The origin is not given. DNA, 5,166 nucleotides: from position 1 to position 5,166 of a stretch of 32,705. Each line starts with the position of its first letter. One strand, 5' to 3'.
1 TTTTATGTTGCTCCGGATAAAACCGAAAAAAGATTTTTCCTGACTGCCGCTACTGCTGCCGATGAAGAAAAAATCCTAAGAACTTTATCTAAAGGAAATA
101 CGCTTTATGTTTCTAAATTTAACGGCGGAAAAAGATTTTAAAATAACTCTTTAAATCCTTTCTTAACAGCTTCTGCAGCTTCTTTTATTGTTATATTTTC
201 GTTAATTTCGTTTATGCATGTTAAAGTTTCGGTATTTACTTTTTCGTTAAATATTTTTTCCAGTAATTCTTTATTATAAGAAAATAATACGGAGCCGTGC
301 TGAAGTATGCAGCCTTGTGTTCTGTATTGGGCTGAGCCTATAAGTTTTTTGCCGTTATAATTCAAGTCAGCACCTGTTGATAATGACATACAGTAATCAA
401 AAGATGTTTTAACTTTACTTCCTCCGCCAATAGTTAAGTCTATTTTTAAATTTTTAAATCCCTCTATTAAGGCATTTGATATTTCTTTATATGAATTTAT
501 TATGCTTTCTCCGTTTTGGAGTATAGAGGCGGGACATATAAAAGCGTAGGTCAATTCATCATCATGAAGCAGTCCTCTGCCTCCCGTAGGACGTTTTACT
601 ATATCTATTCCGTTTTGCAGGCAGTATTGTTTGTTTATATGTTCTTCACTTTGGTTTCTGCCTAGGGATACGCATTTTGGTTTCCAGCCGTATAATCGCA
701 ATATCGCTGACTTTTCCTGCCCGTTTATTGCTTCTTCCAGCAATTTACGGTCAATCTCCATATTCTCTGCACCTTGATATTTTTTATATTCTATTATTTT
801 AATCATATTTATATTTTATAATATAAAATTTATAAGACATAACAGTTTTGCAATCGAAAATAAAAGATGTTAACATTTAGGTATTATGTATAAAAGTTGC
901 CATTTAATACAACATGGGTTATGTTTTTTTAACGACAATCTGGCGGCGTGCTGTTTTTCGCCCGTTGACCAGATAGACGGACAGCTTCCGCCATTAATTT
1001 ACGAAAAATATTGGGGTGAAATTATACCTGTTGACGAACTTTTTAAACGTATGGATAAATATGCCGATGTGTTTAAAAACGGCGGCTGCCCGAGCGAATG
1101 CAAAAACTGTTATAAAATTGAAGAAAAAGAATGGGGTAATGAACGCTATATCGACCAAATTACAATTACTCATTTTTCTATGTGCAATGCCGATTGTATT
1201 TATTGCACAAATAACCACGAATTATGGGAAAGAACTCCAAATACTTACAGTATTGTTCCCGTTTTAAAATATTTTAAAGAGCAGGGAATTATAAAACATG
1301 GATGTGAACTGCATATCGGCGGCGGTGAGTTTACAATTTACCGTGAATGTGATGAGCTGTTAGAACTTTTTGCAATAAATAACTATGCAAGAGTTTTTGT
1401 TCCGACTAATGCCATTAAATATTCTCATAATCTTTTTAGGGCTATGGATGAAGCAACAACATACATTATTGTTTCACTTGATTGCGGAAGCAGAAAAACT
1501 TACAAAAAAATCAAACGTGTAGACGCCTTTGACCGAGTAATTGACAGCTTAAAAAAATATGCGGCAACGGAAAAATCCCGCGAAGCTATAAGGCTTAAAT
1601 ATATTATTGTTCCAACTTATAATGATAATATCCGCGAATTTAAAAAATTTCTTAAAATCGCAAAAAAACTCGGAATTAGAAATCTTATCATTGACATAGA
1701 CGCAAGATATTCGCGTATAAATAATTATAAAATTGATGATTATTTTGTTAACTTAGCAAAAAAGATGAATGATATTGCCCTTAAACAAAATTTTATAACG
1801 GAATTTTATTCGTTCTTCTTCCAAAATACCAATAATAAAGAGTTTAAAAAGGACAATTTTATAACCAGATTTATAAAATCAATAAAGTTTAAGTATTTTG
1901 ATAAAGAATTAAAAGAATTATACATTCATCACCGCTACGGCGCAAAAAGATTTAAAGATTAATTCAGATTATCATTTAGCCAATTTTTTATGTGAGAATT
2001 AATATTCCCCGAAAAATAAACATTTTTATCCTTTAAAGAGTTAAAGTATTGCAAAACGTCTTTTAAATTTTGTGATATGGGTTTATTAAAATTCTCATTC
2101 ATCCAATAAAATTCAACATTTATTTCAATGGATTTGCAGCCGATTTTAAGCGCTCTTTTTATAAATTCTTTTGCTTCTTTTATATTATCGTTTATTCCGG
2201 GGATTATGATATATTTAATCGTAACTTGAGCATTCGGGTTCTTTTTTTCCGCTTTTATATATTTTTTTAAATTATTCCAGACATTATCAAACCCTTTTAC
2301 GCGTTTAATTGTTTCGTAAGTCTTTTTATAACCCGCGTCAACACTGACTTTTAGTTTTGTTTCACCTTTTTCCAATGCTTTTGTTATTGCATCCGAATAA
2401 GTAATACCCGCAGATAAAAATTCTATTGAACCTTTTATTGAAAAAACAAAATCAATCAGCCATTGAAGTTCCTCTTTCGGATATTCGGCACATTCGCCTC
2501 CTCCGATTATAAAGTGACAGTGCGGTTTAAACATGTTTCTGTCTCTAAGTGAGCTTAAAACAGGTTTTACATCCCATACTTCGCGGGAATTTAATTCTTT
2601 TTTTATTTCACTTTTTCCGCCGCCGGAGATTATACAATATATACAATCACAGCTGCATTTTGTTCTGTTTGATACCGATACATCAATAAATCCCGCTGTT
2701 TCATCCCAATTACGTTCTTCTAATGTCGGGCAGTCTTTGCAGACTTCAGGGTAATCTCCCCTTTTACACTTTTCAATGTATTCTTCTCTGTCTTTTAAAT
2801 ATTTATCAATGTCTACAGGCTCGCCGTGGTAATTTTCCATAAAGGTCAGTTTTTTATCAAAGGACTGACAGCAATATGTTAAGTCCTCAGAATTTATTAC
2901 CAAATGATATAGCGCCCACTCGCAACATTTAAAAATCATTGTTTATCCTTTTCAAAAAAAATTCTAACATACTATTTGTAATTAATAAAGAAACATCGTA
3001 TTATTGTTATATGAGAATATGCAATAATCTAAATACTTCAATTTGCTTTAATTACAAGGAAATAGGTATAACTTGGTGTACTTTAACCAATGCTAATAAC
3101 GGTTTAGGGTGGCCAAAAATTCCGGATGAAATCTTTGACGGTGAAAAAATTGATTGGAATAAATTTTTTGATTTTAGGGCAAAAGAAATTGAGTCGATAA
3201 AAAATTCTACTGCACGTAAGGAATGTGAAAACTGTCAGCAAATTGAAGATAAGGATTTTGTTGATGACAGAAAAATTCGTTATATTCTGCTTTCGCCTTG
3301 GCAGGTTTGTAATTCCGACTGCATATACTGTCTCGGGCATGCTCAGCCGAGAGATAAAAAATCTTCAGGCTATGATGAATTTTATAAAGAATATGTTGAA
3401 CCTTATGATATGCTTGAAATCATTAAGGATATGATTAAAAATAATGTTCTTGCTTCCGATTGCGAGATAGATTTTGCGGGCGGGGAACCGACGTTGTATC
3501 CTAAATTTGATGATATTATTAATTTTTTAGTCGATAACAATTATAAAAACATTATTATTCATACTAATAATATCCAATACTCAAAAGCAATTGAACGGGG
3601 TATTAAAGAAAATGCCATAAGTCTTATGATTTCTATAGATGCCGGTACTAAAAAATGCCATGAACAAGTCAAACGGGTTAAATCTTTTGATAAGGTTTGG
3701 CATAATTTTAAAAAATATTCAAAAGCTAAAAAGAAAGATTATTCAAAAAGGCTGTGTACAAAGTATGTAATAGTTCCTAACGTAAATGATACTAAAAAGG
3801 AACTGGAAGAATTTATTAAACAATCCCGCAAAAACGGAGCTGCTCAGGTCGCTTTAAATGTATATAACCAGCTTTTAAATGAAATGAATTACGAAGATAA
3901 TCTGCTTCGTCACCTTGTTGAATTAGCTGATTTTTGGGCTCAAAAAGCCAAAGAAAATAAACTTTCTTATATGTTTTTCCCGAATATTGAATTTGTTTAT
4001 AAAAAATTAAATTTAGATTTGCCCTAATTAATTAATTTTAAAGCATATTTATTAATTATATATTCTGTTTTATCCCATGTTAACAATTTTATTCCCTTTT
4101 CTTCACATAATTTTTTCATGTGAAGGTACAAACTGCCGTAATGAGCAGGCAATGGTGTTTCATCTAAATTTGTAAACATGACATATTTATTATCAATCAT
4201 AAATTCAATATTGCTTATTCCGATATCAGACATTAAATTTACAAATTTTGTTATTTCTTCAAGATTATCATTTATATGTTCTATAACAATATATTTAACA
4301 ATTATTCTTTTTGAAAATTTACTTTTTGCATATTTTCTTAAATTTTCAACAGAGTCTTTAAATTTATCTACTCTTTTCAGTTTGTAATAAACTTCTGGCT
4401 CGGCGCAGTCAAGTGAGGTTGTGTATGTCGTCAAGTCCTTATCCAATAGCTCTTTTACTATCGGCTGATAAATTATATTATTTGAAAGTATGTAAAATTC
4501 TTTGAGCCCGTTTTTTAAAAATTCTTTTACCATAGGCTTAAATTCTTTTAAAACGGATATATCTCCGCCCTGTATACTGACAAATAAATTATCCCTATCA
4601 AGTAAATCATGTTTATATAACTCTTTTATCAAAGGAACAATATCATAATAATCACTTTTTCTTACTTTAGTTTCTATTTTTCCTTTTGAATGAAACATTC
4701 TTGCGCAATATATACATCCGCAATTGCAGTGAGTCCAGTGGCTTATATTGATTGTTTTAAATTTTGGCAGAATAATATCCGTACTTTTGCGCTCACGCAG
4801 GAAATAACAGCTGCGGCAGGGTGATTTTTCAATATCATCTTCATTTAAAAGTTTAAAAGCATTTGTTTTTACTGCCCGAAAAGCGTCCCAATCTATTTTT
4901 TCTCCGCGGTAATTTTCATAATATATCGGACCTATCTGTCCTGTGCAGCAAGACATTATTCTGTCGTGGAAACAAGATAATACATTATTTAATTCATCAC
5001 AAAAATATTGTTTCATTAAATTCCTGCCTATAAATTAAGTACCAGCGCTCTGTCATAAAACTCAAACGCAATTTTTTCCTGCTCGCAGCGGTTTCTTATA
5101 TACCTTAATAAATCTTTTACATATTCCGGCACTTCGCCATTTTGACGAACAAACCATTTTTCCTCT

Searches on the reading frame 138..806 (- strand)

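Call 7: search_protein_families(library=pfam, proteins=[window:138-806:-], max_evalue=0.01)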
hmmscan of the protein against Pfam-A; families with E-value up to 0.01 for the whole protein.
window:138-806:- (222 aa): 2 families
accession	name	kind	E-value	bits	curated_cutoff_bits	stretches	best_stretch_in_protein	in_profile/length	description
PF21948.1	LplA-B_cat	-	1.7e-34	120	27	1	13-219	3-200/200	Lipoyl protein ligase A/B catalytic domain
PF03099.24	BPL_LplA_LipB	-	3.7e-13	50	21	1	54-178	13-133/133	Biotin/lipoate A/B protein ligase family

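Call 36: search_protein_families(library=ncbifam, proteins=[window:138-806:-], max_evalue=0.01)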
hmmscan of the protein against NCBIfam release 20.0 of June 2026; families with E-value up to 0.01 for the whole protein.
window:138-806:- (222 aa): 5 families
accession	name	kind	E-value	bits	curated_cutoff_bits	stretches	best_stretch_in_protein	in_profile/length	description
NF053750.1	LplA_large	exception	3e-23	82.5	480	1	15-210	13-194/248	lipoate-protein ligase large subunit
TIGR00545.2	lipoyltrans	equivalog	1.6e-17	63.5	280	1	3-189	2-165/328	lipoate--protein ligase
NF053790.1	LplA_LipA_fuse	exception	2e-13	49.8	800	1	44-201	42-179/606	bifunctional lipoate--protein ligase/lipoyl synthase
NF053751.1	LplAB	exception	3.9e-11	42.5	550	1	3-124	101-223/348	lipoate-protein ligase LplAB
NF047642.1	LB_289_fam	equivalog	0.0091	16.4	80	0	170-219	41-87/106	LB_289 family protein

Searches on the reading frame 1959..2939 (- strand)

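Call 7: search_protein_families(library=pfam, proteins=[window:1959-2939:-], max_evalue=0.01)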
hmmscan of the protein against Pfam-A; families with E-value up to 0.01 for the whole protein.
window:1959-2939:- (326 aa): 1 family
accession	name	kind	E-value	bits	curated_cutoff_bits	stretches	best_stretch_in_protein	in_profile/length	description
PF04055.27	Radical_SAM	-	7.5e-08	33.2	29.5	1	94-260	6-166/166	Radical SAM superfamily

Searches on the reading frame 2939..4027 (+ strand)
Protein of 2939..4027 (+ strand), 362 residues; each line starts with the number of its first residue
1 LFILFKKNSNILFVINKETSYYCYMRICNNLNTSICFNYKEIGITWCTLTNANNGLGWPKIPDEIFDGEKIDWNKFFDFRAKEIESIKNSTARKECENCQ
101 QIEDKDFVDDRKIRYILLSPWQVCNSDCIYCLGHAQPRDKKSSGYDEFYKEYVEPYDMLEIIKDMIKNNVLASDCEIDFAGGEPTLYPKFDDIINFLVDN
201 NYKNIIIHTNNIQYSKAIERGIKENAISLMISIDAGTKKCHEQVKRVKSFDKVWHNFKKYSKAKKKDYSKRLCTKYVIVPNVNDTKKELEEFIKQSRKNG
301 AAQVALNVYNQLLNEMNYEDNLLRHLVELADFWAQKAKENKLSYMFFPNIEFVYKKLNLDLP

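Call 7: search_protein_families(library=pfam, proteins=[window:2939-4027:+], max_evalue=0.01)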
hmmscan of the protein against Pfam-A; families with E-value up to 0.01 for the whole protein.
window:2939-4027:+ (362 aa): 1 family
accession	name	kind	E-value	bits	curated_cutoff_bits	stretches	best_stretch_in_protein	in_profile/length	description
PF04055.27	Radical_SAM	-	8.3e-16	59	29.5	1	120-292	3-165/166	Radical SAM superfamily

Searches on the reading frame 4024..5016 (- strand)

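Call 7: search_protein_families(library=pfam, proteins=[window:4024-5016:-], max_evalue=0.01)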
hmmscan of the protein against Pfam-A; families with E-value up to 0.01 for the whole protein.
window:4024-5016:- (330 aa): 2 families
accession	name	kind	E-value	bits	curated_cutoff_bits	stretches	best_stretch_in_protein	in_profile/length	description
PF04055.27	Radical_SAM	-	1.9e-12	48.1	29.5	1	91-258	1-165/166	Radical SAM superfamily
PF03885.18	DUF327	-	0.0041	17.5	25.8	0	153-180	62-89/143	Protein of unknown function (DUF327)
